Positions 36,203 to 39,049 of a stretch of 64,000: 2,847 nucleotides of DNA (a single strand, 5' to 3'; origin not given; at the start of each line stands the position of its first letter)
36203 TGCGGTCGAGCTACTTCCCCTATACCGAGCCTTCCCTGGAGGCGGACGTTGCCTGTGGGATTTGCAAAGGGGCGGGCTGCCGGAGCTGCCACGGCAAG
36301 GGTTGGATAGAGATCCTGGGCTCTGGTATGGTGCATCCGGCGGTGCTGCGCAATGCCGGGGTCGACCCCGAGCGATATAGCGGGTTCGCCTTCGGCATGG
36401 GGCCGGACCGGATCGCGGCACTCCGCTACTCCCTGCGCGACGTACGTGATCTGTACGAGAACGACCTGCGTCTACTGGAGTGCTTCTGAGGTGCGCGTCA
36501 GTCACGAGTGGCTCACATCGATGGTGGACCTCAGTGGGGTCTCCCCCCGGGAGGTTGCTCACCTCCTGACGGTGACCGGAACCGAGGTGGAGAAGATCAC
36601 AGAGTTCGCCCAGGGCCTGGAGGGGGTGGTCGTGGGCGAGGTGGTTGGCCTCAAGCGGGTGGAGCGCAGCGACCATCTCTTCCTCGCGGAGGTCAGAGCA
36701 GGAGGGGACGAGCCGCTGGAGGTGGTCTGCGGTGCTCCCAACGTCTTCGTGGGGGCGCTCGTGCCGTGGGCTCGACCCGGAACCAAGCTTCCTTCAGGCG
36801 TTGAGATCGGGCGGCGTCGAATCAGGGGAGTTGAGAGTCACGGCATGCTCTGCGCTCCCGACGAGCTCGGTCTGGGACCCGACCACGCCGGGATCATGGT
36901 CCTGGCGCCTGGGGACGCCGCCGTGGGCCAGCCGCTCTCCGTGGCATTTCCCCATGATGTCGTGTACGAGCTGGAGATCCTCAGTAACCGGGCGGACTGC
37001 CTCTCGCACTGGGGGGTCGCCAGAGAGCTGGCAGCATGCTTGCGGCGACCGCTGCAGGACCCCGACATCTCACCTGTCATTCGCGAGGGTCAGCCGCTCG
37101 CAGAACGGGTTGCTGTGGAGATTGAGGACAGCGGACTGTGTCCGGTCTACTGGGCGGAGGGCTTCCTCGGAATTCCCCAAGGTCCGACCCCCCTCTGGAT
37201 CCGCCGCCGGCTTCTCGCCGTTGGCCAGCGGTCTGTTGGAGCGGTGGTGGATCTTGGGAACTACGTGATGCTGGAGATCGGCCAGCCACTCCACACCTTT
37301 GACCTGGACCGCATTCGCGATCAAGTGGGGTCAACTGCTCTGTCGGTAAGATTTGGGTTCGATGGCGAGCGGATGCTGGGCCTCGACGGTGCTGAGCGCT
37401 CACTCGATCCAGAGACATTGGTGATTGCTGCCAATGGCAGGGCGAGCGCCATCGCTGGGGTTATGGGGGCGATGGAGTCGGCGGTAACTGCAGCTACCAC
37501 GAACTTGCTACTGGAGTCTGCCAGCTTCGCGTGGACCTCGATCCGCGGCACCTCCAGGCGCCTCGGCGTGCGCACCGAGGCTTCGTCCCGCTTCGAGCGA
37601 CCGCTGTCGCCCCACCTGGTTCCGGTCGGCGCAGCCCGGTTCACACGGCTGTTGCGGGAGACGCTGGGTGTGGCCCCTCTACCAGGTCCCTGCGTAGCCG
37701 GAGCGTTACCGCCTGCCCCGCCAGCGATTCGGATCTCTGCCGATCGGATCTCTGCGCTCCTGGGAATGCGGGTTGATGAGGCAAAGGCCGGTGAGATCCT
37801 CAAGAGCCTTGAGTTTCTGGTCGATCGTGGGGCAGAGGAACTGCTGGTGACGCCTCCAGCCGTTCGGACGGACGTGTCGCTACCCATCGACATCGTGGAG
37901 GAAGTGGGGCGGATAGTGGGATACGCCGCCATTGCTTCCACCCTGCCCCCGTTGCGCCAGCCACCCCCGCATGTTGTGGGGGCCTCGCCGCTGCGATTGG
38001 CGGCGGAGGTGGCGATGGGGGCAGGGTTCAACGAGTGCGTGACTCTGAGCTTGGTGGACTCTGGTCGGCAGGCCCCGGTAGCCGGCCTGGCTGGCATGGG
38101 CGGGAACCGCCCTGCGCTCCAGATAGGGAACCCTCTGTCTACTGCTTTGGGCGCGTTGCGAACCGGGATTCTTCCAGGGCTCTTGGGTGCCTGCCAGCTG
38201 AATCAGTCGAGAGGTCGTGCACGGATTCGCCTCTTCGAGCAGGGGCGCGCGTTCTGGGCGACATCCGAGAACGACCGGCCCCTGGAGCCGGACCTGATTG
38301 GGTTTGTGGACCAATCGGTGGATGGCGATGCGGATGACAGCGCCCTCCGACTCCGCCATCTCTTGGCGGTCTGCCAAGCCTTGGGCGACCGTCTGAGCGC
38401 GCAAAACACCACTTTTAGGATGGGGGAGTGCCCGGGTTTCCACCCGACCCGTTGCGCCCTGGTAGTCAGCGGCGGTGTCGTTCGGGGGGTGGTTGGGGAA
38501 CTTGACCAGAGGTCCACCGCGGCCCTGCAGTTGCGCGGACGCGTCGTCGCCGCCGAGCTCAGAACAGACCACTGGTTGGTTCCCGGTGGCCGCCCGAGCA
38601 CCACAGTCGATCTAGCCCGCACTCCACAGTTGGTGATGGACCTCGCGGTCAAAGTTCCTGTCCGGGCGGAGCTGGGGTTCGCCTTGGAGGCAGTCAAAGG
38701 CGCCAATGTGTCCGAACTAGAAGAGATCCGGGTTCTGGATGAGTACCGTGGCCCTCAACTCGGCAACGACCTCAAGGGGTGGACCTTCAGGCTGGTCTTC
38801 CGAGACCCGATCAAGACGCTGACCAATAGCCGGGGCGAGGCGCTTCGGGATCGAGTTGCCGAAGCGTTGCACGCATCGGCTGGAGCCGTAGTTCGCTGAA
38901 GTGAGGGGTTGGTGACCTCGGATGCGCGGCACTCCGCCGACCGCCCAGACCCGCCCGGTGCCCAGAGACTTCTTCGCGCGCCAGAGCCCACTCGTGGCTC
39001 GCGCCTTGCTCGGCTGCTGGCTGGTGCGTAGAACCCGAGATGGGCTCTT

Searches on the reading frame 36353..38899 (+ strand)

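Call 9: search_protein_families(library=pfam, proteins=[window:36353-38899:+])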
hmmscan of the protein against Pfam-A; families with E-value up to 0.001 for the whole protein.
window:36353-38899:+ (848 aa): 5 families
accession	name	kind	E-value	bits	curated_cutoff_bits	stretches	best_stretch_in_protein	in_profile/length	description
PF03483.22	B3_4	-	1.1e-51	175.3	29.3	1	263-438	2-173/174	B3/4 domain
PF17759.6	tRNA_synthFbeta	-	2.8e-30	105.8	22.4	1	548-737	23-213/214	Phenylalanyl tRNA synthetase beta chain CLM domain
PF03484.21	B5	-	1.6e-16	60.7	28.6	1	459-524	1-67/67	tRNA synthetase B5 domain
PF03147.19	FDX-ACB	-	1e-12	48.7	31.1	1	756-848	2-94/94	Ferredoxin-fold anticodon binding domain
PF01588.26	tRNA_bind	-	1.2e-12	48.2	27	1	92-193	1-95/96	Putative tRNA binding domain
